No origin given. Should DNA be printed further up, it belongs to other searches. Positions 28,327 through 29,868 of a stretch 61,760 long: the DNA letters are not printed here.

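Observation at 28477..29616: Heptosyltransferase-type (GT9) gene between the capsid gene and the repeat-fibre genes: candidate virion glycosylation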

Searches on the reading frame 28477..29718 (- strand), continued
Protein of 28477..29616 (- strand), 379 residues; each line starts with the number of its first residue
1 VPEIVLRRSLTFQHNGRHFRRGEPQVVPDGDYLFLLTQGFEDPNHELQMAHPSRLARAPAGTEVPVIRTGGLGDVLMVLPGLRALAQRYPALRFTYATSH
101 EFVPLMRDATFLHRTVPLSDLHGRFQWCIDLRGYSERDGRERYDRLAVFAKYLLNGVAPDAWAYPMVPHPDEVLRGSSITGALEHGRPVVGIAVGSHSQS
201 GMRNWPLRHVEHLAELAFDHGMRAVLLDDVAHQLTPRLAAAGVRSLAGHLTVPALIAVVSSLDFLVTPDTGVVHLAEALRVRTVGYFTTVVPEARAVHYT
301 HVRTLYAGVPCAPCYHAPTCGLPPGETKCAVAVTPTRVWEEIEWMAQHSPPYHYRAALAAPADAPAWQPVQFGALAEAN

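Call 32: search_solved_structures(query=A1, max_evalue=10, show_alignments=5)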
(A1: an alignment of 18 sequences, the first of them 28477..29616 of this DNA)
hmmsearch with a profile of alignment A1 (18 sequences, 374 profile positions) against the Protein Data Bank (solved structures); distinct sequences matched with E-value up to 10: 7.
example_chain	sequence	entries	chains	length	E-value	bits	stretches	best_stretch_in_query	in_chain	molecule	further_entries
1psw_A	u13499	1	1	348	1.7e-14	56.7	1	182-341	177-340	ADP-HEPTOSE LPS HEPTOSYLTRANSFERASE II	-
2gt1_A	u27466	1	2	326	6.7e-14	54.8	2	200-290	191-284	Lipopolysaccharide heptosyltransferase-1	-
6dfe_A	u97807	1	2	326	6.7e-14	54.8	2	200-290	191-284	ADP-heptose--LPS heptosyltransferase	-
2h1f_A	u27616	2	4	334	7.3e-14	54.7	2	200-290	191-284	Lipopolysaccharide heptosyltransferase-1 | Lipopolysaccharide heptosyltransferase 1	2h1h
3tov_A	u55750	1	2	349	2e-06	30.2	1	145-286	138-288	Glycosyl transferase family 9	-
5yp1_A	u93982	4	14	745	0.67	12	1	183-232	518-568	Dipeptidyl aminopeptidase 4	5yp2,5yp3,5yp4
2hjq_A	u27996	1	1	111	1.3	11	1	6-41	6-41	Hypothetical protein yqbF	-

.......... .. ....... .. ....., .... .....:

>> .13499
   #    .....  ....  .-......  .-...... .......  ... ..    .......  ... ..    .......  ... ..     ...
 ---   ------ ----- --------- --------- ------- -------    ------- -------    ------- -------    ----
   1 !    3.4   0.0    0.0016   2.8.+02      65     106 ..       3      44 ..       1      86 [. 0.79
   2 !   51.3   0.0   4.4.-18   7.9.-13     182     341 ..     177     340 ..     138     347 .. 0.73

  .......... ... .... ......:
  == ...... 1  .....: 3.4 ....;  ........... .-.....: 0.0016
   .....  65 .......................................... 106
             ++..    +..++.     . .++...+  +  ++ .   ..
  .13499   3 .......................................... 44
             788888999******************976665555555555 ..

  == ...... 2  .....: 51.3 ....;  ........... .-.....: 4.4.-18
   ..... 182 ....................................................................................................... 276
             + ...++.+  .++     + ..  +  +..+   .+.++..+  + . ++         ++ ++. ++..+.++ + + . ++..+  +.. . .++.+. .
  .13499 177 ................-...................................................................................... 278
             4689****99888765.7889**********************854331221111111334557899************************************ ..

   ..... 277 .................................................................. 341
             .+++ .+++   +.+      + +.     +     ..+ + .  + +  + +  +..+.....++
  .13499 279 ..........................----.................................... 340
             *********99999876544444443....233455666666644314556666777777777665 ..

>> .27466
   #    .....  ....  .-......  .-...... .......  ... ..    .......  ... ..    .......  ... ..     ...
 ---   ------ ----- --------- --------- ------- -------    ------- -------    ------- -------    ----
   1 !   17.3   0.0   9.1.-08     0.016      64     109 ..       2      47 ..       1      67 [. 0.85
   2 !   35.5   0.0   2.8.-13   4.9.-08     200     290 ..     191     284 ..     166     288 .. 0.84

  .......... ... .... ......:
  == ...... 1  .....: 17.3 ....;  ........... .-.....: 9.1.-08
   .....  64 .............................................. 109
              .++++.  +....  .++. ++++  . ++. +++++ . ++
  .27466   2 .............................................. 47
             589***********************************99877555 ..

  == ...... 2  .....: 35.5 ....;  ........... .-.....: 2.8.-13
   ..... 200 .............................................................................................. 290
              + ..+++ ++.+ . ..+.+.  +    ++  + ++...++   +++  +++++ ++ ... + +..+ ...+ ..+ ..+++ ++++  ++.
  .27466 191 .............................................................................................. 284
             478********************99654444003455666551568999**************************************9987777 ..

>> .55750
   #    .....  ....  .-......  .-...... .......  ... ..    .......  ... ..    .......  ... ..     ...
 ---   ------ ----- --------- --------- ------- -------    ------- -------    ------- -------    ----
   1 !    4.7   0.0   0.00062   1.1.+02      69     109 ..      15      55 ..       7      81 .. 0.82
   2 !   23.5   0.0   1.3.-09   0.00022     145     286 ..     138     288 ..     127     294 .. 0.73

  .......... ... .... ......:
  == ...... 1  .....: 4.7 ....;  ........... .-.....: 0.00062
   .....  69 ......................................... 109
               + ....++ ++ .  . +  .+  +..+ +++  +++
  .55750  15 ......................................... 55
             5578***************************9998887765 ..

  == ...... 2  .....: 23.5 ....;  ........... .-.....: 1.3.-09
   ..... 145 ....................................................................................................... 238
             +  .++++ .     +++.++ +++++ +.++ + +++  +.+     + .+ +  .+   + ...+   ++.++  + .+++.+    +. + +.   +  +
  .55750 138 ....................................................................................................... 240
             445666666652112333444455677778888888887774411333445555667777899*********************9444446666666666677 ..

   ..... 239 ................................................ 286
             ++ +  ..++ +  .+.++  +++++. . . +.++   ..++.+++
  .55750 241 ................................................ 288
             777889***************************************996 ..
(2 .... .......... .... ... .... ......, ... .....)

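Call 34: find_encoding_contigs(protein=P0003, flank=10000, max_places=2)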
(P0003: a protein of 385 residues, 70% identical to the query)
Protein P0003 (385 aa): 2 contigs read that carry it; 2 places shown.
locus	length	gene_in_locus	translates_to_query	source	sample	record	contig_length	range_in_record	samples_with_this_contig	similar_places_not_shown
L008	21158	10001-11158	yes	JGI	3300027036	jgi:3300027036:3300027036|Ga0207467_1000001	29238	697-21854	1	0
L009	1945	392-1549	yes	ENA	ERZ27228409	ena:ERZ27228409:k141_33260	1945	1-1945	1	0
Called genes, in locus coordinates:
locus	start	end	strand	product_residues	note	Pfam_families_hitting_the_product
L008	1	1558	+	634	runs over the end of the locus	PF04860:Phage_portal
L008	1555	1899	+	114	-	PF26761:Acb5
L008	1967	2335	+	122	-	-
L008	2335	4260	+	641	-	PF04233:Phage_Mu_F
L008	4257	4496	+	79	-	-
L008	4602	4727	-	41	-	-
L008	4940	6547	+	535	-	PF14550:Peptidase_S78_2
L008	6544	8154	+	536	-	-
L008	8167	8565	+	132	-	-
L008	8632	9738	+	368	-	-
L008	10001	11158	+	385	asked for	PF01075:Glyco_transf_9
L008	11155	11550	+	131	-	-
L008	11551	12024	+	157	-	-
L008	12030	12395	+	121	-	-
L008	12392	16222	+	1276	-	PF09569:RE_ScaI (faint)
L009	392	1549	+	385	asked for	PF01075:Glyco_transf_9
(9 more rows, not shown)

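Call 35: find_encoding_contigs(protein=P0006, flank=10000, max_places=2)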
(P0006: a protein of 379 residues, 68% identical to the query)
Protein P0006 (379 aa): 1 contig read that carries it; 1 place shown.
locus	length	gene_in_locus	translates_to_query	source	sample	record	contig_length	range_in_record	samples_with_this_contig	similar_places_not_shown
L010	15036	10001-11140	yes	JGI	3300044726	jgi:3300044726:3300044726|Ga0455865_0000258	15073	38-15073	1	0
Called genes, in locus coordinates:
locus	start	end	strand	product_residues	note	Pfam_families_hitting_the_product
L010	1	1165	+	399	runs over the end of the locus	?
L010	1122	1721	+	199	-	-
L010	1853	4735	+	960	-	PF04233:Phage_Mu_F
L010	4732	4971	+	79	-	-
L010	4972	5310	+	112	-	-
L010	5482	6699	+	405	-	PF14550:Peptidase_S78_2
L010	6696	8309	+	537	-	-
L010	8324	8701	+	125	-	-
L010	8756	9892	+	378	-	-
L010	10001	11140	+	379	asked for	PF01075:Glyco_transf_9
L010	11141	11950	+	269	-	-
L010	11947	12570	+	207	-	-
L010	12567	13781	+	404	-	-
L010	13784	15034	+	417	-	?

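Call 36: find_encoding_contigs(protein=P0018, flank=10000, max_places=2)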
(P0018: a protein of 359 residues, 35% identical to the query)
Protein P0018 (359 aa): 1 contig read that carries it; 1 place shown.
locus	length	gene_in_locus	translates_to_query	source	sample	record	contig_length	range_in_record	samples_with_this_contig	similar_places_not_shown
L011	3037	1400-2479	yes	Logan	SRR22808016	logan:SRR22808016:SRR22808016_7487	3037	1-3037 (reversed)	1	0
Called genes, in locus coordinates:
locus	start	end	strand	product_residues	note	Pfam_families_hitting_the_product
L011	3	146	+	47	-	?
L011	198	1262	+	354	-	-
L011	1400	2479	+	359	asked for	PF01075:Glyco_transf_9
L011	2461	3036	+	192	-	?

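Call 41: find_related_loci(query=A1, collection=viral_contigs, flank=10000)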
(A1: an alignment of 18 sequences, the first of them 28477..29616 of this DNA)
Query A1 (379 aa) in viral_contigs; peptide patterns used: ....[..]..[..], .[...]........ (x = any residue, [..] = any of these).
75 stretches matched a pattern; 27 encode a relative of the query (tblastn E <= 1e-3); 27 distinct loci.
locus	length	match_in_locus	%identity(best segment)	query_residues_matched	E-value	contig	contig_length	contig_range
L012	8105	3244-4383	70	1-378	2e-180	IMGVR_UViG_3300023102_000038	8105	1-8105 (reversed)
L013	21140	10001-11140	70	1-378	8e-180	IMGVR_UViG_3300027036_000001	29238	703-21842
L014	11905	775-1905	70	1-373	9e-178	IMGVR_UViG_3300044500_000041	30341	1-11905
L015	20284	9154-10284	70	1-373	9e-178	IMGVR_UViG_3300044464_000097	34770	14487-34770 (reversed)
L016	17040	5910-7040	70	1-373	9e-178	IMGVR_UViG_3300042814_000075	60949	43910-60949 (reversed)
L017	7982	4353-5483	70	1-373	8e-178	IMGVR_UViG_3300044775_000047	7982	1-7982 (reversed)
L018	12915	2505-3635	70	1-373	1e-177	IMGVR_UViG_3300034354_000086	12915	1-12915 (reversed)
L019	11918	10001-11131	70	1-373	1e-177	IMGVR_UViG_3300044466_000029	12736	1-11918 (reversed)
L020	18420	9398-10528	70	1-373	1e-177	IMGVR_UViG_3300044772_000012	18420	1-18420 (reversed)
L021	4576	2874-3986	69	1-372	3e-177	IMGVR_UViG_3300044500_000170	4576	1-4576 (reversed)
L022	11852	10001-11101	68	1-372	3e-171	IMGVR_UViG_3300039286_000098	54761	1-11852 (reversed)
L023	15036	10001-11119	68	1-372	6e-168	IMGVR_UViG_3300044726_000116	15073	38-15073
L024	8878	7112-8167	53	4-362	6e-115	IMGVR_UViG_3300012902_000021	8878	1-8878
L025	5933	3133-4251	52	1-372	3e-111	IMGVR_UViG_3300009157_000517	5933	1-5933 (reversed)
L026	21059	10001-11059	52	1-352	5e-96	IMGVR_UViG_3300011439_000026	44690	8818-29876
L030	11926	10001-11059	35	1-349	1e-57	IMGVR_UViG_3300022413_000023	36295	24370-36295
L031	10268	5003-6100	34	1-376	4e-54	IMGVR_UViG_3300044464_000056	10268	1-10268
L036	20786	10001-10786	24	66-316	1e-15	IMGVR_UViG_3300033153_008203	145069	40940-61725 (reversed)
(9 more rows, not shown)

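Call 58: search_protein_families(library=pfam, proteins=[L036:3670-4767:+, L036:4772-5560:+, L036:5571-6965:+, L036:6965-7567:+, L036:8817-9803:+, L036:9806-12535:+, L036:13214-13888:+, L036:14417-15298:+, L036:15762-16637:+, L036:16588-17412:+], max_evalue=0.001)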
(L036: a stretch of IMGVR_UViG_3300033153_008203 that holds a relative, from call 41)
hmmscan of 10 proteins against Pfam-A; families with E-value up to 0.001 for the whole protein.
L036:3670-4767:+ (365 aa): 0 families

L036:4772-5560:+ (262 aa): 0 families

L036:5571-6965:+ (464 aa): 0 families

L036:6965-7567:+ (200 aa): 0 families

L036:8817-9803:+ (328 aa): 1 family
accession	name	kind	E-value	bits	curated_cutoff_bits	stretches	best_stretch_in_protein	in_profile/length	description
PF25216.1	Volactin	-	3.7e-74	250.5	35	1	1-322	1-321/321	Volactin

L036:9806-12535:+ (909 aa): 3 families
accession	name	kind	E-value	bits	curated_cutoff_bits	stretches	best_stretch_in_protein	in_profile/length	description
PF01075.23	Glyco_transf_9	-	5.4e-35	121.3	22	2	162-333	75-244/247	Glycosyltransferase family 9 (heptosyltransferase)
PF00535.33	Glycos_transf_2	-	2.9e-10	40.8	23.3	1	410-523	1-113/168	Glycosyl transferase family 2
PF13641.12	Glyco_tranf_2_3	-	1.2e-06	29.2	27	1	546-607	159-218/230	Glycosyltransferase like family 2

L036:13214-13888:+ (224 aa): 0 families

L036:14417-15298:+ (293 aa): 2 families
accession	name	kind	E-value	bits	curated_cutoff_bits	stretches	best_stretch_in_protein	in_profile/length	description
PF06990.17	Gal-3-0_sulfotr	-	1.7e-06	27.7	27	1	153-238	231-317/402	Galactose-3-O-sulfotransferase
PF03567.20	Sulfotransfer_2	-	2.9e-06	28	22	1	26-132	11-144/252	Sulfotransferase family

L036:15762-16637:+ (291 aa): 1 family
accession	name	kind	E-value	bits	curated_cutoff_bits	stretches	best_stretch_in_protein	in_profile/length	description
PF12705.13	PDDEXK_1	-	3.8e-11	43.8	22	1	102-286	120-247/247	PD-(D/E)XK nuclease superfamily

L036:16588-17412:+ (274 aa): 2 families
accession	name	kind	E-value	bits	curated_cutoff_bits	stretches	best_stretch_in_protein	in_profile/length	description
PF13936.12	HTH_38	-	9.8e-06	25.7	27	1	223-258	3-38/44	Helix-turn-helix domain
PF00196.25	GerE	-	0.00021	21.3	23.5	1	236-270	13-47/57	Bacterial regulatory proteins, luxR family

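Call 68: search_protein_families(library=pfam, proteins=[L030:5600-6166:+, L030:6151-7071:+, L030:6732-7769:+, L030:7520-8527:+, L030:8500-9264:+, L030:9261-10013:+, L030:11080-11853:+, L031:5775-7154:+, L031:7754-8458:+], max_evalue=0.01)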
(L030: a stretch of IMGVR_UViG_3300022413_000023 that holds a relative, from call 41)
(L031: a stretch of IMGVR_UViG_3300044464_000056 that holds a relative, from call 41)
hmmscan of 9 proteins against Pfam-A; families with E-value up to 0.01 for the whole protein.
L030:5600-6166:+ (188 aa): 0 families

L030:6151-7071:+ (306 aa): 6 families
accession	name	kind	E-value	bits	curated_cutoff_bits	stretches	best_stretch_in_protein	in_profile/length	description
PF01370.27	Epimerase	-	1.9e-39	136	20.9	1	7-212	1-231/240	NAD dependent epimerase/dehydratase family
PF04321.23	RmlD_sub_bind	-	2.3e-29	102.8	27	1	5-212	1-200/287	RmlD substrate binding domain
PF16363.11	GDP_Man_Dehyd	-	8.3e-25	88.4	27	2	39-286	59-331/332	GDP-mannose 4,6 dehydratase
PF02719.21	Polysacc_synt_2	-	4.4e-11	42.9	20.2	1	35-199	57-207/293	Polysaccharide biosynthesis protein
PF01073.25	3Beta_HSD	-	9.9e-10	38.3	22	1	39-210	52-230/280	3-beta hydroxysteroid dehydrogenase/isomerase family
PF07993.18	NAD_binding_4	-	4.8e-06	26.3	20.1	1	47-158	78-207/258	Male sterility protein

L030:6732-7769:+ (345 aa): 1 family
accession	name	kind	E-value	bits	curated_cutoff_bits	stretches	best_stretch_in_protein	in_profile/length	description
PF00535.33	Glycos_transf_2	-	1.1e-10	42.1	23.3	1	111-228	1-115/168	Glycosyl transferase family 2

L030:7520-8527:+ (335 aa): 0 families

L030:8500-9264:+ (254 aa): 1 family
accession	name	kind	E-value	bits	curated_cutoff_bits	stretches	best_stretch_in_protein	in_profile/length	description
PF13469.12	Sulfotransfer_3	-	0.0015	19.3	27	0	16-70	6-54/216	Sulfotransferase family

L030:9261-10013:+ (250 aa): 2 families
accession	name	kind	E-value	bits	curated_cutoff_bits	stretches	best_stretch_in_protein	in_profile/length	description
PF13704.12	Glyco_tranf_2_4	-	3.1e-06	28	27.5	1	11-93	2-84/98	Glycosyl transferase family 2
PF00535.33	Glycos_transf_2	-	0.00048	20.6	23.3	1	6-64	3-67/168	Glycosyl transferase family 2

L030:11080-11853:+ (257 aa): 0 families

L031:5775-7154:+ (459 aa): 1 family
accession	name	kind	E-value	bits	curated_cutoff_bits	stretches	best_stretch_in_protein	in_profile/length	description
PF01075.23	Glyco_transf_9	-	6.4e-11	42.5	22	1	291-409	118-242/247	Glycosyltransferase family 9 (heptosyltransferase)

L031:7754-8458:+ (234 aa): 0 families

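Call 69: find_related_loci(query=A1, collection=genome_contigs, flank=8000)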
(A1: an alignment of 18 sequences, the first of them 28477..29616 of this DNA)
Query A1 (379 aa) in genome_contigs; peptide patterns used: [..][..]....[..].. (x = any residue, [..] = any of these).
44 stretches matched a pattern; 1 encode a relative of the query (tblastn E <= 1e-3); 1 distinct loci.
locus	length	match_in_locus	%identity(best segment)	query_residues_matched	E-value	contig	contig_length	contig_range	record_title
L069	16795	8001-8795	26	68-349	3e-14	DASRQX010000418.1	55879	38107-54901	MAG TPA_asm: Acetobacteraceae bacterium isolate SMAG_U4398 k141_4504129, whole genome shotgun sequence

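Call 81: search_protein_representatives(alignment_id=A1)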
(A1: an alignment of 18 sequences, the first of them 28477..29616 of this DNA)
Query: 18 sequences, 374 profile positions. Proteins with E-value up to 0.001 (for the whole library): 40116; up to 1e-10: 11730; up to 1e-30: 219. The best 150 are listed.
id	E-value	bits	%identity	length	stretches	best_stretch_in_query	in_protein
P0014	2.1e-167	573.2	-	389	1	1-363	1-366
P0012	5.5e-162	555.4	-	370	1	2-367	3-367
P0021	2.0e-134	464.7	-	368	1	3-364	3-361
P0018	1.2e-128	445.6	-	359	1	1-354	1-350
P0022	3.6e-125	434.2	-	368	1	1-358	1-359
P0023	1.8e-123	428.6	-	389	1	1-360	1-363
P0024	4.7e-122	424.0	-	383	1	1-358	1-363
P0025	6.9e-105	367.4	-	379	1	1-339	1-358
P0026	1.1e-94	333.9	-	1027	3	66-344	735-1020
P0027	4.6e-93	328.5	-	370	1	4-348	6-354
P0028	6.3e-92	324.8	-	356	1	1-344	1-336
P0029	2.1e-91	323.1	-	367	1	1-356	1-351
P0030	2.4e-91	322.9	-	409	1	1-358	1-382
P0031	1.5e-90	320.3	-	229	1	1-223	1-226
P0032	3.4e-89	315.8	-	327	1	31-343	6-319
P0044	3.1e-61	223.8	-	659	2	69-342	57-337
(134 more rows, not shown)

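Call 83: search_dna_similar(query=P0044, collection=phages, mode=protein, max_rows=25, max_evalue=0.001)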
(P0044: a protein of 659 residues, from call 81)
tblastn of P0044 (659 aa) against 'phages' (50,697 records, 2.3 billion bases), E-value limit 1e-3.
Records with a match: 4; places in all: 4; records where one place covers at least 80% of the query: 1.
Best place of each record, by identity: <60% 4.
By first word of the organism name: Campylobacter 2; uncultured 1; Bacteriophage 1.
By host as written in the record: - 2; Campylobacter jejuni 2.
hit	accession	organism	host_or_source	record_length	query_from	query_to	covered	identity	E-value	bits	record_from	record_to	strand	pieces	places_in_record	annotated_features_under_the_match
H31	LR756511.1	uncultured phage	metagenomic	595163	51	653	90%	23.2%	2e-11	142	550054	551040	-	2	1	record has no annotation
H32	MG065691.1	Campylobacter phage A11a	Campylobacter jejuni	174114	161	407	37%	22.2%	1e-5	55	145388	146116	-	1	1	record has no annotation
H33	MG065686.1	Campylobacter phage A18a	Campylobacter jejuni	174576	161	407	37%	22.2%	1e-5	55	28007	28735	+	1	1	record has no annotation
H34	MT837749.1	Bacteriophage sp.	human fecal samples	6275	192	331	21%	26.0%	8e-4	49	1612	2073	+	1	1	record has no annotation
